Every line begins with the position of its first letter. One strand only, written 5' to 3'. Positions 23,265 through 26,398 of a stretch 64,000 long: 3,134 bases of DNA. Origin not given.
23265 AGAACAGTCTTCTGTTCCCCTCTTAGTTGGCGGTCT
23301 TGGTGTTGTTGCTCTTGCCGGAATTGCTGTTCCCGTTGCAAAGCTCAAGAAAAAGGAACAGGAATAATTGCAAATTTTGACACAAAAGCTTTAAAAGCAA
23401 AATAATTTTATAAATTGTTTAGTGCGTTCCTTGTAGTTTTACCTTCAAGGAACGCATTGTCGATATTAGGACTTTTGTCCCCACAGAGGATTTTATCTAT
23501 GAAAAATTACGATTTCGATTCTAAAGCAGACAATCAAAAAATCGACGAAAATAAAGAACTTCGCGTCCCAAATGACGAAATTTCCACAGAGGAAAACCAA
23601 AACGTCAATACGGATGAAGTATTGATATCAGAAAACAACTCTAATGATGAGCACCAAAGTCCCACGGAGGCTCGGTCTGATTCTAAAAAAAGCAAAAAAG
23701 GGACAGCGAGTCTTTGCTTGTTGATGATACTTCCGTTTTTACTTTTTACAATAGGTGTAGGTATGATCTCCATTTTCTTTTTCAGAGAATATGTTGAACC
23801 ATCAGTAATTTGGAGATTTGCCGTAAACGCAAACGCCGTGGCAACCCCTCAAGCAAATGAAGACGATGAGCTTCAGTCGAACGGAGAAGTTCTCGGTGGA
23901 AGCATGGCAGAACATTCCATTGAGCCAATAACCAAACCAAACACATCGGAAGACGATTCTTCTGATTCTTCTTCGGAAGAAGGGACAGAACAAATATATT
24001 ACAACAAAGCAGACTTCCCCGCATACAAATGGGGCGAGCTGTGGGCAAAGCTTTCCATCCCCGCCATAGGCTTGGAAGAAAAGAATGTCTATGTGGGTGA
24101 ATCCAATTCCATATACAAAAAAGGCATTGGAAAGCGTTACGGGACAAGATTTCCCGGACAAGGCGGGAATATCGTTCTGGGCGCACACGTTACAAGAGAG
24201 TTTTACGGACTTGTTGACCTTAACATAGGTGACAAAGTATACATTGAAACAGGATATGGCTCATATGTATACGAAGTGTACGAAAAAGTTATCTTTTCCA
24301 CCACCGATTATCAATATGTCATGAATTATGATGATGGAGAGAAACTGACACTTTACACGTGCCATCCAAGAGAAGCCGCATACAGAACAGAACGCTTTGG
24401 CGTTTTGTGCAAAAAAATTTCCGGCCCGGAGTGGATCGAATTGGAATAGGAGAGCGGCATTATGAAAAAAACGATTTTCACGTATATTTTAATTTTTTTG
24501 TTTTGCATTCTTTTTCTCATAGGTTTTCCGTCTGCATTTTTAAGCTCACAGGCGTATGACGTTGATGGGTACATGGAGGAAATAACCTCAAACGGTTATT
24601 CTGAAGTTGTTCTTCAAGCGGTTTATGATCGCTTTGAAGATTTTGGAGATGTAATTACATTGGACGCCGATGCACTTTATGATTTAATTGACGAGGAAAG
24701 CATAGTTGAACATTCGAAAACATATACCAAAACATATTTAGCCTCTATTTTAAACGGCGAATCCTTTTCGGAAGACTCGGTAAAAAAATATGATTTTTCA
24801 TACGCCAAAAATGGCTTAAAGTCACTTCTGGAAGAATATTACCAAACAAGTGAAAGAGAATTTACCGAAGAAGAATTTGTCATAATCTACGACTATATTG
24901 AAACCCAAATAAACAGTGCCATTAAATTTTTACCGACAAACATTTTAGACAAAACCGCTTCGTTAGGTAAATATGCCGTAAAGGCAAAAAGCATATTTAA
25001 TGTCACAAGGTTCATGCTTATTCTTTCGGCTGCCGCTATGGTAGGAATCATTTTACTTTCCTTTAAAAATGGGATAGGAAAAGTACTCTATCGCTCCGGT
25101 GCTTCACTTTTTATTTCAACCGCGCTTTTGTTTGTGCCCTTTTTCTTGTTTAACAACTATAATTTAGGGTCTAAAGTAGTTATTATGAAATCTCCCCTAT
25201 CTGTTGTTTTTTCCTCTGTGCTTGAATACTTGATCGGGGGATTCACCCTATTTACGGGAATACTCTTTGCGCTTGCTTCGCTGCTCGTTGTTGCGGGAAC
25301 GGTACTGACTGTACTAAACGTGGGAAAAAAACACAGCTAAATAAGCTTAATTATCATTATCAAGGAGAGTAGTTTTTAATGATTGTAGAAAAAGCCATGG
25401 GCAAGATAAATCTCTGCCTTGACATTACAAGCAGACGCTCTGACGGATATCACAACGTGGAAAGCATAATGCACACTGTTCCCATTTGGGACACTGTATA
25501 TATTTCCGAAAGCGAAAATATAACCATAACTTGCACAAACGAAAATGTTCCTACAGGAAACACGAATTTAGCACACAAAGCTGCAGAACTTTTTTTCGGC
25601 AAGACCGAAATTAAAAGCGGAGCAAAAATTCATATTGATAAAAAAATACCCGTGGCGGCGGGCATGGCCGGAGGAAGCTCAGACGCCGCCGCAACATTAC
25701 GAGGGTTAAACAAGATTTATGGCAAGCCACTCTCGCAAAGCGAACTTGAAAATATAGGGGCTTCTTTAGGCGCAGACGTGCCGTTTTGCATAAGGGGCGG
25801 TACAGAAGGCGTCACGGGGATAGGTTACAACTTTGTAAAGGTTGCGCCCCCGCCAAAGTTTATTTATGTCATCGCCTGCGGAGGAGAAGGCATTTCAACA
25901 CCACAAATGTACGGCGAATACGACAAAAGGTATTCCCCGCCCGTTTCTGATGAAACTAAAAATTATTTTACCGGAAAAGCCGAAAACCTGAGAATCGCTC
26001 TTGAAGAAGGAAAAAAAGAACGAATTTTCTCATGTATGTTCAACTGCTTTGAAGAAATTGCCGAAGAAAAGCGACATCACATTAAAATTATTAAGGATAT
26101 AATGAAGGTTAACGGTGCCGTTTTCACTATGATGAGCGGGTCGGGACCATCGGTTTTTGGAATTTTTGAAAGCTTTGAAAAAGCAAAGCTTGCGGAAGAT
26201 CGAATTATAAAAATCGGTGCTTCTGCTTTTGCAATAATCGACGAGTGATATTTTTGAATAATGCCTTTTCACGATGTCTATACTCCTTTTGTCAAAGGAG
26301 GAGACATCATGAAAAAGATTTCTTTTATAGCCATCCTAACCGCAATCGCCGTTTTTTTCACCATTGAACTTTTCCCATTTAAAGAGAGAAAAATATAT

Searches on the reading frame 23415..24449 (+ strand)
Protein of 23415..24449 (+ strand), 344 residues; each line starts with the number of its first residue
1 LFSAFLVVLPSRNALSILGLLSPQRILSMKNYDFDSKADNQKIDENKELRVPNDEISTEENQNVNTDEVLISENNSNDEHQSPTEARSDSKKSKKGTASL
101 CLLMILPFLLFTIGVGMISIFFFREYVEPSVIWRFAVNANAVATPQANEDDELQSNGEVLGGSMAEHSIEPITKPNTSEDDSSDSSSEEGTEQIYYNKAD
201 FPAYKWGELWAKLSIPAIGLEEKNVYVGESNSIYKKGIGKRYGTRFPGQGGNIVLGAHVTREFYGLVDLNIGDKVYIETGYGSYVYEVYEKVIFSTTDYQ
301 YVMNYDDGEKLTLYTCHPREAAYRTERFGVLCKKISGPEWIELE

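Call 63: search_protein_families(library=pfam, proteins=[window:23415-24449:+], max_evalue=0.00001)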
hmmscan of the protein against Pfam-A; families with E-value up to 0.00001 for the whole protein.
window:23415-24449:+ (344 aa): 1 family
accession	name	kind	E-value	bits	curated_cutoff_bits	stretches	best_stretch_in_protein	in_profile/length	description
PF04203.18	Sortase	-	8.2e-18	64.8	26.6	1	213-332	1-122/125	Sortase domain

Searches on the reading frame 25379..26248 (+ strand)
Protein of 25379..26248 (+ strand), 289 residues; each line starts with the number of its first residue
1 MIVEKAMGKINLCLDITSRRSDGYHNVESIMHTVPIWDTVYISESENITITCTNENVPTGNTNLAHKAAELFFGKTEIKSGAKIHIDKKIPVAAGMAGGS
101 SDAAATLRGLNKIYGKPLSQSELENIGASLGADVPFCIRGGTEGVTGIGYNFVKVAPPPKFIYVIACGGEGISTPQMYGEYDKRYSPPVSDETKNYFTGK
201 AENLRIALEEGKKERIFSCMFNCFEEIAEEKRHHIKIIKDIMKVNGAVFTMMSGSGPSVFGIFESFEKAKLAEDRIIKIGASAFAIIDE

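Call 63: search_protein_families(library=pfam, proteins=[window:25379-26248:+], max_evalue=0.00001)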
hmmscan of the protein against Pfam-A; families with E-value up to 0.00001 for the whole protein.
window:25379-26248:+ (289 aa): 2 families
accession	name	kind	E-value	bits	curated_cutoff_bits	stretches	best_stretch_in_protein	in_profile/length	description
PF00288.32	GHMP_kinases_N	-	1.8e-18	66.9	22.3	1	63-141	1-87/87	GHMP kinases N terminal domain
PF08544.19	GHMP_kinases_C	-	1.2e-08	35.6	21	1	207-276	4-79/85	GHMP kinases C terminal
